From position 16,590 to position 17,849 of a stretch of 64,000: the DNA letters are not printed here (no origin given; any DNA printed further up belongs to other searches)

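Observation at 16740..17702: CrtC/AttH-like hydratase candidate inside the beta-oxidation operon, with a CrtI/CrtD-like FAD oxidoreductase nearby (27050..28390)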

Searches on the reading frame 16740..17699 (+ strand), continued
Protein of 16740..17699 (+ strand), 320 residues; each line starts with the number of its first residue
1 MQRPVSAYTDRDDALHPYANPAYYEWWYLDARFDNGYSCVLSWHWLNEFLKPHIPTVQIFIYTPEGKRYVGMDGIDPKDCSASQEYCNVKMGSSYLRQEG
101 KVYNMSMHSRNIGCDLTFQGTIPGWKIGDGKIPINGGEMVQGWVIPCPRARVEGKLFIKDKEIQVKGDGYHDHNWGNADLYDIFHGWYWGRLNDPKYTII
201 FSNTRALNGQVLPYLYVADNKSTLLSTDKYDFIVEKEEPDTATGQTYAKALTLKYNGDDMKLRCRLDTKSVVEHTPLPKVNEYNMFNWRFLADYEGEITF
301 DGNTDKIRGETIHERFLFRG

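Call 41: find_encoding_contigs(protein=P0044, flank=10000, max_places=1)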
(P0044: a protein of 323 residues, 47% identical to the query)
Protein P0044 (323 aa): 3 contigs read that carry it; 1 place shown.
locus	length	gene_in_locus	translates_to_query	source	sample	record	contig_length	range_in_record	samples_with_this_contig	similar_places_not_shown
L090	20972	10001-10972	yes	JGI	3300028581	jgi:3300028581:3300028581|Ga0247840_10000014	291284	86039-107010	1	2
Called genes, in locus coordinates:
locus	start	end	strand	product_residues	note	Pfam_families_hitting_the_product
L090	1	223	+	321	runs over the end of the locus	PF12146:Hydrolase_4, PF00561:Abhydrolase_1, PF12697:Abhydrolase_6, PF00756:Esterase (weak)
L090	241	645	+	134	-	PF02036:SCP2 (weak)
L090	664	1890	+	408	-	PF01321:Creatinase_N (faint), PF00557:Peptidase_M24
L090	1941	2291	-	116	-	-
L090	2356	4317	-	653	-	PF04851:ResIII, PF17757:UvrB_inter, PF27431:UvrB_3rd, PF00271:Helicase_C, PF12344:UvrB, PF02151:UVR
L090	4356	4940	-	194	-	PF01330:RuvA_N, PF00633:HHH (faint), PF14520:HHH_5, PF07499:RuvA_C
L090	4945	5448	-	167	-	PF02075:RuvC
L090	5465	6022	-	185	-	PF02805:Ada_Zn_binding (faint)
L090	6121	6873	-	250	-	PF20772:TACO1_YebC_N, PF01709:Transcrip_reg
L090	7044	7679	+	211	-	PF09335:VTT_dom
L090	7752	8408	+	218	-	PF00440:TetR_N, PF17932:TetR_C_24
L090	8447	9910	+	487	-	PF00501:AMP-binding, PF14535:AMP-binding_C_2 (weak)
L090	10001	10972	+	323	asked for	PF07143:AttH, PF08622:Svf1 (weak)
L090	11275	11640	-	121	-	-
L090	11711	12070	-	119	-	PF12840:HTH_20 (weak), PF01022:HTH_5, PF13545:HTH_Crp_2 (weak)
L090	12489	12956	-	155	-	PF01668:SmpB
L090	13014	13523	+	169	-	PF10531:SLBB (weak), PF12836:HHH_3, PF00633:HHH (faint)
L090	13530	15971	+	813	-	PF13567:DUF4131, PF03772:Competence, PF00753:Lactamase_B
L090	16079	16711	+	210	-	PF01936:NYN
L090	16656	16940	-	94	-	-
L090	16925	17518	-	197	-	-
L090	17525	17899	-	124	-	PF09579:Spore_YtfJ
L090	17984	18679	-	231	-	PF00483:NTP_transferase, PF12804:NTP_transf_3 (weak)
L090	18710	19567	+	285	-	PF01863:YgjP-like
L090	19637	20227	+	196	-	PF01558:POR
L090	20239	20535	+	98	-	PF12838:Fer4_7 (faint), PF14697:Fer4_21 (weak), PF12837:Fer4_6, PF00037:Fer4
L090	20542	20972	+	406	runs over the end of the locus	PF01855:POR_N, PF02780:Transketolase_C, PF17147:PFOR_II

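Call 49: search_protein_families(library=pfam, alignment_id=A1, max_evalue=0.01)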
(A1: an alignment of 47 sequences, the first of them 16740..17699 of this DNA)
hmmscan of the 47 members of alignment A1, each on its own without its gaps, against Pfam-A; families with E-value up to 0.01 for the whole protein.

A. member 1, window:16740-17699:+ (320 aa): 3 families
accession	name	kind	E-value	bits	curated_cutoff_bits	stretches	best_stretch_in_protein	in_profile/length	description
PF07143.17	CrtC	-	7.9e-05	23.8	22.5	1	25-177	2-168/168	CrtC N-terminal lipocalin domain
PF08622.16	Svf1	-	0.0011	19.5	25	1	82-168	67-154/163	Svf1-like N-terminal lipocalin domain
PF25581.1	AsqO_C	-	0.0058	17.1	27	0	183-238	3-59/131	AsqO-like, C-terminal domain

B. families by the number of members that match (of 47 scanned): 7 families
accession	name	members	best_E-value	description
PF07143.17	CrtC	41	5.5e-09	CrtC N-terminal lipocalin domain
PF24137.2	DA_N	24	4.4e-07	Diels-Alderase N-terminal domain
PF08622.16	Svf1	17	6.2e-07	Svf1-like N-terminal lipocalin domain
PF25581.1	AsqO_C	7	4.3e-06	AsqO-like, C-terminal domain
PF23213.1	DUF7065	5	0.00015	Domain of unknown function (DUF7065)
PF17187.10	Svf1_C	1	6.1e-09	Svf1-like C-terminal lipocalin-like domain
PF17186.10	Lipocalin_9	1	0.0061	Lipocalin-like domain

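Call 50: search_protein_families(library=pfam, proteins=[L031:5345-6646:+, L031:6662-8137:+, L031:8173-9669:+, L031:9998-10951:+, L031:11116-11508:+, L034:8288-9451:-, L034:9911-10990:+, L034:11002-12246:+, L034:12251-15466:+], max_evalue=0.001)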
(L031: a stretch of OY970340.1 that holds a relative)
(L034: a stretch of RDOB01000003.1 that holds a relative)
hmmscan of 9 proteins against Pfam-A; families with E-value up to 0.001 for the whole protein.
L031:5345-6646:+ (433 aa): 2 families
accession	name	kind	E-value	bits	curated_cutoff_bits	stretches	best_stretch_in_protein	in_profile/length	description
PF02754.22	CCG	-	2.4e-26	92.1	20.6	2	290-404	3-82/85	Cysteine-rich domain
PF13183.11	Fer4_8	-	3.7e-07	31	27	1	16-95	1-65/68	4Fe-4S dicluster domain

L031:6662-8137:+ (491 aa): 1 family
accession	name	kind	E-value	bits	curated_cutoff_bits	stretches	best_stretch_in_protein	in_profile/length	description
PF01565.28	FAD_binding_4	-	1e-15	58.1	26.4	1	43-183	1-139/139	FAD binding domain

L031:8173-9669:+ (498 aa): 1 family
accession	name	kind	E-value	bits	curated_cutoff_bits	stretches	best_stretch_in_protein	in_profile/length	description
PF01565.28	FAD_binding_4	-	1.6e-19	70.4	26.4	1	53-190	2-139/139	FAD binding domain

L031:9998-10951:+ (317 aa): 2 families
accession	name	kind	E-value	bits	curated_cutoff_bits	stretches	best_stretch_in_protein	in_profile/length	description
PF24137.2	DA_N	-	7e-06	26.3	27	1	2-158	43-219/219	Diels-Alderase N-terminal domain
PF07143.17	CrtC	-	0.00045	21.4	22.5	0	3-158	2-166/168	CrtC N-terminal lipocalin domain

L031:11116-11508:+ (130 aa): 5 families
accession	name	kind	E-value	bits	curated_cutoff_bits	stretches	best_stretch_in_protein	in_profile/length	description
PF00583.31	Acetyltransf_1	-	7.9e-13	49.1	20.7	1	47-125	26-104/116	Acetyltransferase (GNAT) family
PF13508.13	Acetyltransf_7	-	5.5e-11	43.1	27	1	59-115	6-62/84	Acetyltransferase (GNAT) domain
PF13673.13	Acetyltransf_10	-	1.3e-09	38.6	23.6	1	32-120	6-91/128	Acetyltransferase (GNAT) domain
PF14542.12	Acetyltransf_CG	-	3.4e-06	27.5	30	1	64-113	7-57/80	GCN5-related N-acetyl-transferase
PF01853.24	MOZ_SAS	-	0.00023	21.3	32.2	1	65-113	62-110/180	MOZ/SAS family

L034:8288-9451:- (387 aa): 3 families
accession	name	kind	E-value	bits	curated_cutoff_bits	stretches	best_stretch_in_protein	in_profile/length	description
PF01546.33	Peptidase_M20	-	1.1e-31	110.8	24.6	1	77-383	3-205/206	Peptidase family M20/M25/M40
PF07687.19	M20_dimer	-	3.5e-14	53.1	21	1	185-286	4-103/107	Peptidase dimerisation domain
PF04389.22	Peptidase_M28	-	5.4e-08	33.2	21.3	1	60-168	1-91/193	Peptidase family M28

L034:9911-10990:+ (359 aa): 2 families
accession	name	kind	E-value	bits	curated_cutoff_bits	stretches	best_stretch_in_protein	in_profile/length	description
PF24137.2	DA_N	-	4.6e-05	23.6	27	0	41-201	40-219/219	Diels-Alderase N-terminal domain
PF07143.17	CrtC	-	6.6e-05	24.1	22.5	1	45-201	2-166/168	CrtC N-terminal lipocalin domain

L034:11002-12246:+ (414 aa): 2 families
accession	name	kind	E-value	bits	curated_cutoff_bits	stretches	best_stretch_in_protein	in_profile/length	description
PF02754.22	CCG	-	1.2e-17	64.2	20.6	1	317-389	14-84/85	Cysteine-rich domain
PF13183.11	Fer4_8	-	3.1e-08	34.5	27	1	13-92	2-65/68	4Fe-4S dicluster domain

L034:12251-15466:+ (1071 aa): 1 family
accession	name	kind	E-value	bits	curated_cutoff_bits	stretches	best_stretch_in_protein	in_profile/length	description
PF01565.28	FAD_binding_4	-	8e-33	113.5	26.4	2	549-686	1-138/139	FAD binding domain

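Call 55: search_dna_similar(query=window:16740-17699:+, collection=plasmids, mode=protein, max_evalue=1, max_rows=25)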
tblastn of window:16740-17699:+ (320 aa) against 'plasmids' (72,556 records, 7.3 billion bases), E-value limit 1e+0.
Records with a match: 20; places in all: 20; records where one place covers at least 80% of the query: 5.
Best place of each record, by identity: <60% 20.
By first word of the organism name: Agrobacterium 6; Sulfitobacter 5; Caballeronia 2; Roseobacter 2; Variovorax 2; Rhizobium 1; Streptomyces 1; Thalassococcus 1.
By predicted mobility (MOB-suite, as given by PLSDB): non-mobilizable 13; conjugative 7.
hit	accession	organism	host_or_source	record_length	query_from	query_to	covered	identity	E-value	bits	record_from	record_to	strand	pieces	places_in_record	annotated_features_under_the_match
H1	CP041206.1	Rhizobium sp. NIBRBAC000502774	Genome assembly,Coal mine soil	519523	21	272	79%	30.9%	1e-29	126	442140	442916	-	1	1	carotenoid 1,2-hydratase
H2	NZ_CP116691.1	Agrobacterium tumefaciens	Lettuce,cell culture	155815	17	272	80%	30.1%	2e-28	122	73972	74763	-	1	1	lipocalin-like domain-containing protein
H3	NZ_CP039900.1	Agrobacterium tumefaciens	-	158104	17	272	80%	30.1%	2e-28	122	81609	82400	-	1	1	lipocalin-like domain-containing protein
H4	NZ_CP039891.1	Agrobacterium tumefaciens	-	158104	17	272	80%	30.1%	2e-28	122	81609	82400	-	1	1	lipocalin-like domain-containing protein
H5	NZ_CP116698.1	Agrobacterium tumefaciens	Clematis,cell culture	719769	17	272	80%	29.3%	5e-28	121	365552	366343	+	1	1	lipocalin-like domain-containing protein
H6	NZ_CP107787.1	Streptomyces sp. NBC_00564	-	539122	20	316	93%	24.1%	7e-21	100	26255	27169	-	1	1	hydroxyneurosporene dehydrogenase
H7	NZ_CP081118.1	Sulfitobacter pontiacus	-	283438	114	314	63%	28.0%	1e-14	82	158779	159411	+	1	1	hypothetical protein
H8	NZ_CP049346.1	Sulfitobacter pontiacus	-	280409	114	314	63%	27.2%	1e-12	76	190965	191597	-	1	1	hypothetical protein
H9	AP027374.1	Sulfitobacter pontiacus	-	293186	114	314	63%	26.5%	2e-13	78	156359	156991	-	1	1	hypothetical protein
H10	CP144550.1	Sulfitobacter pontiacus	cell culture,salt marsh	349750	114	314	63%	26.5%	5e-13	77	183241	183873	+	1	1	record has no annotation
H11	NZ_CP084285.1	Caballeronia zhejiangensis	Anasa tristis,Cell culture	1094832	103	309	65%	24.7%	3e-2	44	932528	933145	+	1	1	none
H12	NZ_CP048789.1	Roseobacter ponti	cell culture,seawater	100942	11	212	63%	23.8%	3e-2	44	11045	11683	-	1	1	carotenoid 1,2-hydratase | crtD: 1-hydroxycarotenoid 3,4-desaturase CrtD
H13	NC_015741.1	Roseobacter litoralis Och 149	seaweed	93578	11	220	66%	22.7%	2e-3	47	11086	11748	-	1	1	carotenoid 1,2-hydratase | crtD: 1-hydroxycarotenoid 3,4-desaturase CrtD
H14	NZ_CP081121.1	Sulfitobacter sp. S190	-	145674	11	212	63%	22.3%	1e-1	42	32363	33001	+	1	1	carotenoid 1,2-hydratase | 1-hydroxycarotenoid 3,4-desaturase CrtD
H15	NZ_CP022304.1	Thalassococcus sp. S3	-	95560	20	212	60%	22.2%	1e-2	45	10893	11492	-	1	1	carotenoid 1,2-hydratase | crtI: 1-hydroxycarotenoid 3,4-desaturase CrtD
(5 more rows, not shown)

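Call 56: get_annotated_region(hit=H13, flank=2500)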
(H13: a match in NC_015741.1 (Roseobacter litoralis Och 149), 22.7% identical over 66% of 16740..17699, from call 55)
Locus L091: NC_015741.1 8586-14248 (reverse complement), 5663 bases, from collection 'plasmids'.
description: Roseobacter litoralis Och 149 plasmid pRLO149_94, complete sequence
organism: Roseobacter litoralis Och 149 (NCBI taxid 391595)
taxonomy: Bacteria; Pseudomonadota; Alphaproteobacteria; Rhodobacterales; Roseobacteraceae; Roseobacter; Roseobacter litoralis; Roseobacter litoralis Och 149
host: -; source: seaweed; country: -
typing (MOB-suite, as given by PLSDB): non-mobilizable; replicon rep_cluster_376
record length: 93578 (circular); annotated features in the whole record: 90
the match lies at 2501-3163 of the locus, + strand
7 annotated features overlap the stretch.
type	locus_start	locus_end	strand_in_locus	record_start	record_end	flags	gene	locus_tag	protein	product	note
CDS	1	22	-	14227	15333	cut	-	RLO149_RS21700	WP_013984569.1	methyltransferase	-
CDS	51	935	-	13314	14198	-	-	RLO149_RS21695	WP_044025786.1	polyprenyl synthetase family protein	-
CDS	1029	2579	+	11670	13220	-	crtD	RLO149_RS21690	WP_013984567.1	1-hydroxycarotenoid 3,4-desaturase CrtD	GO:0016117 - carotenoid biosynthetic process [Evidence IEA]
CDS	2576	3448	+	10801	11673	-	-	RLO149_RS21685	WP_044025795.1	carotenoid 1,2-hydratase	-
CDS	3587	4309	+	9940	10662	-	-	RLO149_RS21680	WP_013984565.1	outer membrane beta-barrel protein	-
CDS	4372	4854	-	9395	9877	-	-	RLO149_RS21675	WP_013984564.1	TspO/MBR family protein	-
CDS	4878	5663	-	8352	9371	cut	-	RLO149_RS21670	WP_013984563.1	15-cis-phytoene synthase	GO:0008299 - isoprenoid biosynthetic process [Evidence IEA]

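Call 57: get_annotated_region(hit=H2, flank=6000)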
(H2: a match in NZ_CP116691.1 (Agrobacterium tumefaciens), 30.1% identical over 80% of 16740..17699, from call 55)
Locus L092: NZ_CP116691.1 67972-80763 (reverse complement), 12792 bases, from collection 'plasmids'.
description: Agrobacterium tumefaciens strain LMG 292 plasmid pAtLMG292b, complete sequence
organism: Agrobacterium tumefaciens (NCBI taxid 358)
taxonomy: Bacteria; Pseudomonadota; Alphaproteobacteria; Hyphomicrobiales; Rhizobiaceae; Agrobacterium; Agrobacterium tumefaciens
host: -; source: Lettuce,cell culture; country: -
typing (MOB-suite, as given by PLSDB): conjugative; replicon rep_cluster_593; relaxase MOBQ; mating-pair formation MPF_T
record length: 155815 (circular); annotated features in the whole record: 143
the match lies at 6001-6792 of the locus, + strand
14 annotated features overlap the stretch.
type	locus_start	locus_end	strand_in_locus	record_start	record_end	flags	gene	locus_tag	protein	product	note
CDS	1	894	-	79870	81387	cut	-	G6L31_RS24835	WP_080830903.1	aldehyde dehydrogenase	-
CDS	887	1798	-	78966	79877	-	-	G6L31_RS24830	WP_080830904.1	dihydrodipicolinate synthase family protein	-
CDS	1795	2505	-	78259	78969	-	-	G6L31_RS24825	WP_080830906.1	GntR family transcriptional regulator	-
CDS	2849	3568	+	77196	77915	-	-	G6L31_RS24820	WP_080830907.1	GntR family transcriptional regulator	-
CDS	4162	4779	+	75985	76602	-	-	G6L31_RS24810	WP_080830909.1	TetR/AcrR family transcriptional regulator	GO:0006355 - regulation of DNA-templated transcription [Evidence IEA]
CDS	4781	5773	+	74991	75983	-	-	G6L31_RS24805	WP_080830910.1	hypothetical protein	-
CDS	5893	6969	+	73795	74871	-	-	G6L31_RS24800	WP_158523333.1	lipocalin-like domain-containing protein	-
CDS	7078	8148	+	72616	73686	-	-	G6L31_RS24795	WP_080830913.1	NAD-dependent epimerase/dehydratase family protein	-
CDS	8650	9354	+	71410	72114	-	traR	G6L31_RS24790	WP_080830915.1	transcriptional regulator TraR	-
CDS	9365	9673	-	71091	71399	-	-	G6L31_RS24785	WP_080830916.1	transcriptional repressor TraM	-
CDS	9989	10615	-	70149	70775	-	-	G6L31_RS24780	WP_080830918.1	TraH family protein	GO:0000160 - phosphorelay signal transduction system [Evidence IEA]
CDS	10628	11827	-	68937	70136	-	-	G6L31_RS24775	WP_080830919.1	conjugal transfer protein TraB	-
CDS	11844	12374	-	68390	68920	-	traF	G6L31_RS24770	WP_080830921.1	conjugative transfer signal peptidase TraF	-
CDS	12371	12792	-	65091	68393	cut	traA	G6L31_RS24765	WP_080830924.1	Ti-type conjugative transfer relaxase TraA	-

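Call 58: get_annotated_region(hit=H1, flank=6000)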
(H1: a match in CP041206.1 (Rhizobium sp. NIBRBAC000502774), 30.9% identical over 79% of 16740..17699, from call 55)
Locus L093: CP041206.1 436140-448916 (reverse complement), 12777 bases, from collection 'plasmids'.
description: Rhizobium sp. NIBRBAC000502774 plasmid pMK-3, complete sequence
organism: Rhizobium sp. NIBRBAC000502774 (NCBI taxid 2590777)
taxonomy: Bacteria; Pseudomonadota; Alphaproteobacteria; Hyphomicrobiales; Rhizobiaceae; Rhizobium; Rhizobium sp. NIBRBAC000502774
host: -; source: Genome assembly,Coal mine soil; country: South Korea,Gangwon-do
typing (MOB-suite, as given by PLSDB): conjugative; relaxase MOBP; mating-pair formation MPF_T
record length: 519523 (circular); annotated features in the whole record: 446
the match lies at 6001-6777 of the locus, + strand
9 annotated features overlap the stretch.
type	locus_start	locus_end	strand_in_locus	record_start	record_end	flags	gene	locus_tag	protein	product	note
CDS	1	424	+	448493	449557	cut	speB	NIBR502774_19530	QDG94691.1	agmatinase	-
CDS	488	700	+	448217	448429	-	-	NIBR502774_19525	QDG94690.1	hypothetical protein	-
CDS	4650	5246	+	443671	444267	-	-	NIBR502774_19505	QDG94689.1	helix-turn-helix domain-containing protein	-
CDS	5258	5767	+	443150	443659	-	-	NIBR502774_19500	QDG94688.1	GNAT family N-acetyltransferase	-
CDS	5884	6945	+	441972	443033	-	-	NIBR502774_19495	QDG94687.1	carotenoid 1,2-hydratase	-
CDS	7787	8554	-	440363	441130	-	-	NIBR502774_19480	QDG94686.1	DUF1275 domain-containing protein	-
CDS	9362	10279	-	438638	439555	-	-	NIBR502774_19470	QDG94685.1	LysR family transcriptional regulator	-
CDS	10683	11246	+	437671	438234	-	-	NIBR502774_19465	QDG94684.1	methyltransferase domain-containing protein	-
CDS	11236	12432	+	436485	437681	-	-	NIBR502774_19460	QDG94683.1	multidrug effflux MFS transporter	-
